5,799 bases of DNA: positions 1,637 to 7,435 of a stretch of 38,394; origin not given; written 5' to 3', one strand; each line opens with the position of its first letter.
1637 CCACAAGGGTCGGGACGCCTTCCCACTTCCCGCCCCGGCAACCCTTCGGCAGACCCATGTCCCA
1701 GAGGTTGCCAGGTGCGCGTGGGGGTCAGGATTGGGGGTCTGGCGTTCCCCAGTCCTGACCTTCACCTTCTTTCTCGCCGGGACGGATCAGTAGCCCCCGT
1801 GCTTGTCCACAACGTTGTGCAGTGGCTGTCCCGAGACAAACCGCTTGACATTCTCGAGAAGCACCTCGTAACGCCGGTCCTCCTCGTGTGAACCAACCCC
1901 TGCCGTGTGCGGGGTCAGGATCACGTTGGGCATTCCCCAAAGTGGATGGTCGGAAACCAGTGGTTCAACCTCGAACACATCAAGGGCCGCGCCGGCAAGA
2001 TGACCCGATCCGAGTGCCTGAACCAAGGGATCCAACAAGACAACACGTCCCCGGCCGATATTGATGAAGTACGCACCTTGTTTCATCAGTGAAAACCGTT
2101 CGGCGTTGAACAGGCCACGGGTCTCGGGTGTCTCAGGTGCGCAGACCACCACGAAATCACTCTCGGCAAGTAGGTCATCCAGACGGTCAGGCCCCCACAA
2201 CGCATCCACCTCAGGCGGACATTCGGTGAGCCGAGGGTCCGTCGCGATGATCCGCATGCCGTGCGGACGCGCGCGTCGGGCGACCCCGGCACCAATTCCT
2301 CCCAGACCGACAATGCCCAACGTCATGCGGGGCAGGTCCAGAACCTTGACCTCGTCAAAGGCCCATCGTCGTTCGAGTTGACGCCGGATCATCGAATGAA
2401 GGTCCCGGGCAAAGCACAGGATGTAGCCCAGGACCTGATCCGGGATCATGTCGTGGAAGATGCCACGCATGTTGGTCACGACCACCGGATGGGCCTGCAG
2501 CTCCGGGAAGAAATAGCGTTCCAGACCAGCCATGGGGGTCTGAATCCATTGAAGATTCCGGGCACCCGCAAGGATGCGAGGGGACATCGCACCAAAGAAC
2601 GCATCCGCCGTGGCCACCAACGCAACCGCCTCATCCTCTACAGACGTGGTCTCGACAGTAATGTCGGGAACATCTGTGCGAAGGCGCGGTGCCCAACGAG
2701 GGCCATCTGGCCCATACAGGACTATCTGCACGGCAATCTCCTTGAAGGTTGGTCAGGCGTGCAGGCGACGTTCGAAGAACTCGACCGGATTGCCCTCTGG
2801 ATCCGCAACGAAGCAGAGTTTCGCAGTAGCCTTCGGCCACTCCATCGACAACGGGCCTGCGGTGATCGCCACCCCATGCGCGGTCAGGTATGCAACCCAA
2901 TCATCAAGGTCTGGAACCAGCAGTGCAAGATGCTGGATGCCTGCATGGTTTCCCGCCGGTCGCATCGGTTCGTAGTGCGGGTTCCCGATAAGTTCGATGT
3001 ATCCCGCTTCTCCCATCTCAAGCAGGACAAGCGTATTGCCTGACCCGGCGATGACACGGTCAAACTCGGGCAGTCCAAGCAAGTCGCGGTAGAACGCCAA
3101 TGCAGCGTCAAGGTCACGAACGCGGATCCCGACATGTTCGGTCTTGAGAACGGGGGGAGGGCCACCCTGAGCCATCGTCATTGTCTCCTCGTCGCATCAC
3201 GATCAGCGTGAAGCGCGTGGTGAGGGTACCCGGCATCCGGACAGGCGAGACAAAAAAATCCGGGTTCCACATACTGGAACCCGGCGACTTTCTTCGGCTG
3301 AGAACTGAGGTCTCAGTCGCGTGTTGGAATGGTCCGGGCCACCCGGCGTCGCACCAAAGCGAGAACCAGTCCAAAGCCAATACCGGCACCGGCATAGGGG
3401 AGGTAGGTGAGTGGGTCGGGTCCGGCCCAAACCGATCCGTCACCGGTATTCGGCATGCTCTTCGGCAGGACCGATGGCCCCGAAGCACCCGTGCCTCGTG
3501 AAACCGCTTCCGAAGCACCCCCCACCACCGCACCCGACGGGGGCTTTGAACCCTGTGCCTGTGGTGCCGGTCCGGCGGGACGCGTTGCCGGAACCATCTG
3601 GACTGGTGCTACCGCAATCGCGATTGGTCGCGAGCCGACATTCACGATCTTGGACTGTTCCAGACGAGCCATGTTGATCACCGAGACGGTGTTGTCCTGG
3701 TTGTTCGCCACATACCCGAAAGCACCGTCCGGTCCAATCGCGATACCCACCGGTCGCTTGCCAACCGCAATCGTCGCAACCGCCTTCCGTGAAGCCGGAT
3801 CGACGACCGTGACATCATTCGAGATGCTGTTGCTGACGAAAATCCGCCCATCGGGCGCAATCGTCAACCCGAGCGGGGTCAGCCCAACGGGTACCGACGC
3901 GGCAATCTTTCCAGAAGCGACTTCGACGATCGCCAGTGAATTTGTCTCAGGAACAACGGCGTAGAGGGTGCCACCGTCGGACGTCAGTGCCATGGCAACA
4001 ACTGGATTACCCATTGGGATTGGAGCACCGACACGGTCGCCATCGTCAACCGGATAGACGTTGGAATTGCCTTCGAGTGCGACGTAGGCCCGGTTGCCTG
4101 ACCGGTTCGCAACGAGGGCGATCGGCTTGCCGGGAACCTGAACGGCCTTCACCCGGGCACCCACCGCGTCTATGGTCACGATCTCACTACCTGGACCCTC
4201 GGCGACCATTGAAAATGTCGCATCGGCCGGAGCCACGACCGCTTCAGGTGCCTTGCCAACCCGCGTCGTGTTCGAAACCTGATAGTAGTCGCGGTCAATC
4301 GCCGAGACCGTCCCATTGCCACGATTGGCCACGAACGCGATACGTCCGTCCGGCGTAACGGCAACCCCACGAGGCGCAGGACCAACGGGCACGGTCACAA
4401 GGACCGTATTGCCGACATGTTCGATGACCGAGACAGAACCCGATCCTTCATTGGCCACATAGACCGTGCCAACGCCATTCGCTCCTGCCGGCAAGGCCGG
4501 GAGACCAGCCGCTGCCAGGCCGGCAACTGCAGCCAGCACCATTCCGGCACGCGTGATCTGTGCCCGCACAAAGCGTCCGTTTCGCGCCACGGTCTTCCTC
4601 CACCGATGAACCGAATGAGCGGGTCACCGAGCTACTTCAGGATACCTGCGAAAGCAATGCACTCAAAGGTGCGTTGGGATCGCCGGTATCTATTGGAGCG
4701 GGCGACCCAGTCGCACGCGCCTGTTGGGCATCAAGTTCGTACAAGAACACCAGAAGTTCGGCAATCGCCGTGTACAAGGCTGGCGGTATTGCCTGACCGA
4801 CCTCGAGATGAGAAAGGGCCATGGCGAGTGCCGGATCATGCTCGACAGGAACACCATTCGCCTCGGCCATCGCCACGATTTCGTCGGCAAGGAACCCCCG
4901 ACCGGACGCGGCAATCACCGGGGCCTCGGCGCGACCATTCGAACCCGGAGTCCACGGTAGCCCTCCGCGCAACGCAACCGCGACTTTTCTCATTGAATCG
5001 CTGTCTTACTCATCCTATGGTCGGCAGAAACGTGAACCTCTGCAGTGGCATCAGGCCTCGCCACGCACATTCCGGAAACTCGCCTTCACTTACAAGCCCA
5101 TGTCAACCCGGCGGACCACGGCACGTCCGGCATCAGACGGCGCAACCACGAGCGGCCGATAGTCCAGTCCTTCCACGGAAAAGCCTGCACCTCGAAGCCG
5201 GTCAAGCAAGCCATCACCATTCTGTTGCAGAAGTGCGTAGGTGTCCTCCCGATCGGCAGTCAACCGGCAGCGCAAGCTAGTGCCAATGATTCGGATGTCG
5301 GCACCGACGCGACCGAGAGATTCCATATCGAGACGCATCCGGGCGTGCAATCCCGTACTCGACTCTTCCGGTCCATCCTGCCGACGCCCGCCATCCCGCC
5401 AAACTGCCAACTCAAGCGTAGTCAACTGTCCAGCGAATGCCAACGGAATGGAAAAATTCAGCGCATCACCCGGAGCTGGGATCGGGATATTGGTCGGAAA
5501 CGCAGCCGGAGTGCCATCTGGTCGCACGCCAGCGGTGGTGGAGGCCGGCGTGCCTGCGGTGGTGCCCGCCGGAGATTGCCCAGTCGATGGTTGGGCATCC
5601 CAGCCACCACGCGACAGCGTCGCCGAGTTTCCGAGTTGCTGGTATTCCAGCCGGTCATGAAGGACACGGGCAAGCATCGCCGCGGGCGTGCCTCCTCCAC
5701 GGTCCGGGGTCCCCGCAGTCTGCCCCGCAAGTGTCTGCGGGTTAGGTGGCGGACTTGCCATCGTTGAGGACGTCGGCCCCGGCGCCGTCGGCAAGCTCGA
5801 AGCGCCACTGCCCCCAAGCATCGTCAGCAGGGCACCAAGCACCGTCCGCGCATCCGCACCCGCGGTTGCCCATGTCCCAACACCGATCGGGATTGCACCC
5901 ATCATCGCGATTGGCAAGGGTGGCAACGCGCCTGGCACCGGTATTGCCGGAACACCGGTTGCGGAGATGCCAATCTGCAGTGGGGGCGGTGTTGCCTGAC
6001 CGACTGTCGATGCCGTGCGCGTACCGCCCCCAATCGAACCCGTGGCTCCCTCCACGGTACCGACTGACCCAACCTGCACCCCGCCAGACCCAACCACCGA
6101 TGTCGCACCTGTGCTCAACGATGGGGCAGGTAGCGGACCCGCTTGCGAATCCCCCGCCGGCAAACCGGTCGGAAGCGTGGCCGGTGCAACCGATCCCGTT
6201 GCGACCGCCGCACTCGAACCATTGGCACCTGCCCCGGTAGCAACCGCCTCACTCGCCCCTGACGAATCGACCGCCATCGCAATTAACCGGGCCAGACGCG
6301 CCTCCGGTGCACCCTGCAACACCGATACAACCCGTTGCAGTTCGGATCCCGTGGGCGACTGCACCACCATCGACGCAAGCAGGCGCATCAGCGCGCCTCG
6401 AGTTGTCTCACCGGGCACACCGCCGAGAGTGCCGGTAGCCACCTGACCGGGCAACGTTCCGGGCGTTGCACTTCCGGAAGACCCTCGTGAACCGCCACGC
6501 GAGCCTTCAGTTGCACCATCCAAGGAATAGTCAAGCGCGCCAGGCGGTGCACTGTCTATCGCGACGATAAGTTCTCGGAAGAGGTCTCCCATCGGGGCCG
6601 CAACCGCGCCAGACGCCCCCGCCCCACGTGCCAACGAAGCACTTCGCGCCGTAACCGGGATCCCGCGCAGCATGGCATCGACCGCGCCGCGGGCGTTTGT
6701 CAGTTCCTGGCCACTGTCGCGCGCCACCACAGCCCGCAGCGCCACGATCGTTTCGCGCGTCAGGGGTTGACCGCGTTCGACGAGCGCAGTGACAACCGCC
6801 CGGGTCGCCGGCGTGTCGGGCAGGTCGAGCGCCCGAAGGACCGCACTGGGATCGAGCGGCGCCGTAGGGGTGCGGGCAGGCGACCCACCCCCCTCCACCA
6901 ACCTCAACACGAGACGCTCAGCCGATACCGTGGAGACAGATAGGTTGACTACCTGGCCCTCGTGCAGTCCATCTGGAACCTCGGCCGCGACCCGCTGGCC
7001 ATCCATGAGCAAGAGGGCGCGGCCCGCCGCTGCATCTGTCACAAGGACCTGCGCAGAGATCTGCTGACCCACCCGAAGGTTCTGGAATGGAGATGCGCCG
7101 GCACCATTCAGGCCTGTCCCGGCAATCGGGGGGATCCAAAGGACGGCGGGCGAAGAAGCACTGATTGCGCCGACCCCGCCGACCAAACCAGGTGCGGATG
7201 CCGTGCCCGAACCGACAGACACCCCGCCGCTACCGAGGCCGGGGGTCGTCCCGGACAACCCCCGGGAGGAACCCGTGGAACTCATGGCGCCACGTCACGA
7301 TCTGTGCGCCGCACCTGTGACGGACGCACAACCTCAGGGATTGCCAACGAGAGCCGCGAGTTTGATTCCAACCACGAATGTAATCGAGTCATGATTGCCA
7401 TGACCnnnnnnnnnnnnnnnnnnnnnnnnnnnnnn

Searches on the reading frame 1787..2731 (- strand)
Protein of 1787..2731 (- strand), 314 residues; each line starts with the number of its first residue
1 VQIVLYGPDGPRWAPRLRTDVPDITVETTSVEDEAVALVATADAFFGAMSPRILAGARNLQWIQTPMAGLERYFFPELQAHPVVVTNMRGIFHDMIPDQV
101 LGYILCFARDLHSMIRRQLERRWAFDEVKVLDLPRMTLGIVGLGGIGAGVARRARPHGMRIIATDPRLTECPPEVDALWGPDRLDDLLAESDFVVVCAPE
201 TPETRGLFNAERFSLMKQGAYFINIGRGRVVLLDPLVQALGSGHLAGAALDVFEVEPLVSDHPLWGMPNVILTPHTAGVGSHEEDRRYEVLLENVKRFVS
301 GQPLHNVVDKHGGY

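Call 18: search_protein_families(library=pfam, proteins=[window:1787-2731:-], max_evalue=0.01)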
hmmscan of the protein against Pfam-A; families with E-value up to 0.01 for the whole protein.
window:1787-2731:- (314 aa): 3 families
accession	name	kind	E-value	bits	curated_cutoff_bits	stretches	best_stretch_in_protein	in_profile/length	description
PF02826.25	2-Hacid_dh_C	-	3.5e-55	186.6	25.1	1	102-277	2-178/178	D-isomer specific 2-hydroxyacid dehydrogenase, NAD binding domain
PF00389.36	2-Hacid_dh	-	0.00017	21.7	24.6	1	12-308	10-133/134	D-isomer specific 2-hydroxyacid dehydrogenase, catalytic domain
PF03446.21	NAD_binding_2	-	0.0045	17.5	21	1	138-226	2-93/161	NAD binding domain of 6-phosphogluconate dehydrogenase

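Call 30: find_encoding_contigs(protein=window:1787-2731:-, flank=10000, max_places=6)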
Protein window:1787-2731:- (314 aa): 1 contig read that carries it; 1 place shown.
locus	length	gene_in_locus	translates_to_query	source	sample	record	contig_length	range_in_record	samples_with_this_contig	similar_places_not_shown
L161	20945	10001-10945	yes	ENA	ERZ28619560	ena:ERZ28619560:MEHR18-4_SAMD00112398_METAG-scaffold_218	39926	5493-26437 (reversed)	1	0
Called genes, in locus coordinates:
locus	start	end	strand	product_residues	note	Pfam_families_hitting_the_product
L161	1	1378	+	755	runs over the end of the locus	PF02120:Flg_hook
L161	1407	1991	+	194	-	PF03963:FlgD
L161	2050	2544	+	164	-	PF12611:Flagellar_put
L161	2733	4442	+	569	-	PF00460:Flg_bb_rod, PF22692:LlgE_F_G_D1 (weak), PF07559:FlgE_D2, PF06429:Flg_bbr_C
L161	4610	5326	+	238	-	PF04203:Sortase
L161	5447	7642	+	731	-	PF02120:Flg_hook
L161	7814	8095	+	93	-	PF01312:Bac_export_2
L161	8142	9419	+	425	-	PF10282:Lactonase (faint), PF22494:choice_anch_I (faint), PF01436:NHL (faint), PF25174:Beta-prop_THOC3 (faint), PF24684:Vgb_lyase (weak), PF21783:YNCE (weak)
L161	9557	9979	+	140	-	PF00903:Glyoxalase, PF13468:Glyoxalase_3, PF13669:Glyoxalase_4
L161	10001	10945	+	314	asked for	PF02826:2-Hacid_dh_C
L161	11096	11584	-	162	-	-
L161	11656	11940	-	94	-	-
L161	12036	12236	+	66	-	-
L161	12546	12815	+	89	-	-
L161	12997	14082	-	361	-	-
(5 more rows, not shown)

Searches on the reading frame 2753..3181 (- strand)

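Call 18: search_protein_families(library=pfam, proteins=[window:2753-3181:-], max_evalue=0.01)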
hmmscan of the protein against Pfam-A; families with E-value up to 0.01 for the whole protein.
window:2753-3181:- (142 aa): 5 families
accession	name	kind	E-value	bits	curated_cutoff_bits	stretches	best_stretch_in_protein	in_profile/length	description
PF00903.31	Glyoxalase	-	3.3e-18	66.7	20.6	1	15-135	3-121/121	Glyoxalase/Bleomycin resistance protein/Dioxygenase superfamily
PF13669.12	Glyoxalase_4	-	6.8e-13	49.3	27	1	16-109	2-96/109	Glyoxalase/Bleomycin resistance protein/Dioxygenase superfamily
PF13468.12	Glyoxalase_3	-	3.8e-08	34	25.1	1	16-134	3-132/176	Glyoxalase-like domain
PF18029.7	Glyoxalase_6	-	6.4e-06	27.2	23.6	1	17-134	2-104/106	Glyoxalase-like domain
PF22677.2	Ble-like_N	-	0.0013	18.8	24.5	1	16-37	4-25/41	Bleomycin resistance protein-like N-terminal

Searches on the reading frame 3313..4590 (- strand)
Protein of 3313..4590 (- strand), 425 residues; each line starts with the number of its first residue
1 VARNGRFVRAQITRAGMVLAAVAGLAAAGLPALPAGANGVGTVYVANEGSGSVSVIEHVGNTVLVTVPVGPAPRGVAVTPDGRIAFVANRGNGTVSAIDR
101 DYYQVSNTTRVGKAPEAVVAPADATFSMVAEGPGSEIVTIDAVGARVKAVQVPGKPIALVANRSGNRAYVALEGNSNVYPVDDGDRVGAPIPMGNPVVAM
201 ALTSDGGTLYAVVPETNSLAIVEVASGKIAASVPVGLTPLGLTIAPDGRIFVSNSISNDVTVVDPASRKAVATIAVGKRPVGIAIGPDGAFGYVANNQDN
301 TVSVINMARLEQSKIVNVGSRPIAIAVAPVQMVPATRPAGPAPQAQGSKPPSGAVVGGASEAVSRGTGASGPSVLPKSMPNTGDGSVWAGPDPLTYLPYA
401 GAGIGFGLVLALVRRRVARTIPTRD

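Call 18: search_protein_families(library=pfam, proteins=[window:3313-4590:-], max_evalue=0.01)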
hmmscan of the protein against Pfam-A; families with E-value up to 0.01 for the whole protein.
window:3313-4590:- (425 aa): 8 families
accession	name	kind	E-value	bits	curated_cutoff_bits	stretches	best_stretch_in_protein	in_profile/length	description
PF21783.3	YNCE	-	6.6e-10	39.3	27.1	1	220-317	10-109/339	YNCE-like beta-propeller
PF24684.1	Vgb_lyase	-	8.5e-08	31.8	50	1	236-329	138-232/290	Virginiamycin B lyase family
PF10282.15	Lactonase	-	6.8e-07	29.2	21.7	0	42-102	257-322/344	Lactonase, 7-bladed beta-propeller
PF01436.27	NHL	-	9.9e-06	25.8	20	0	73-95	4-25/28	NHL repeat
PF25174.1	Beta-prop_THOC3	-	2.8e-05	23.7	305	0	246-311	56-121/272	THOC3 beta-propeller domain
PF02239.22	Cytochrom_D1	-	0.00012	21.2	25.5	0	210-317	7-116/368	Cytochrome D1 heme domain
PF23414.1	Beta-prop_EML_2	-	0.0011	18.8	90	0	241-323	3-84/266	Echinoderm microtubule-associated protein second beta-propeller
PF08450.18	SGL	-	0.0036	17.4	26.3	0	136-184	23-70/246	SMP-30/Gluconolactonase/LRE-like region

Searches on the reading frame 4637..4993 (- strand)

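Call 18: search_protein_families(library=pfam, proteins=[window:4637-4993:-], max_evalue=0.01)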
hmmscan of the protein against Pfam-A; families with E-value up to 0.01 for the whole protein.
window:4637-4993:- (118 aa): 1 family
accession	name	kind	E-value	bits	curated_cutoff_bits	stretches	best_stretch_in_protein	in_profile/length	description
PF01312.24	Bac_export_2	-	2.1e-14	54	24.4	1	19-83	269-334/335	FlhB HrpN YscU SpaS Family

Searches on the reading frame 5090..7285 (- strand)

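Call 9: search_protein_families(library=pfam, proteins=[window:5090-7285:-], max_evalue=0.01)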
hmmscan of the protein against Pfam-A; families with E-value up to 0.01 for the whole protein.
window:5090-7285:- (731 aa): 1 family
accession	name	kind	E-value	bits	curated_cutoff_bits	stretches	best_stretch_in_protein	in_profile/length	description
PF02120.21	Flg_hook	-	1e-12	48.1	29.8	1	643-708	10-75/85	Flagellar hook-length control protein FliK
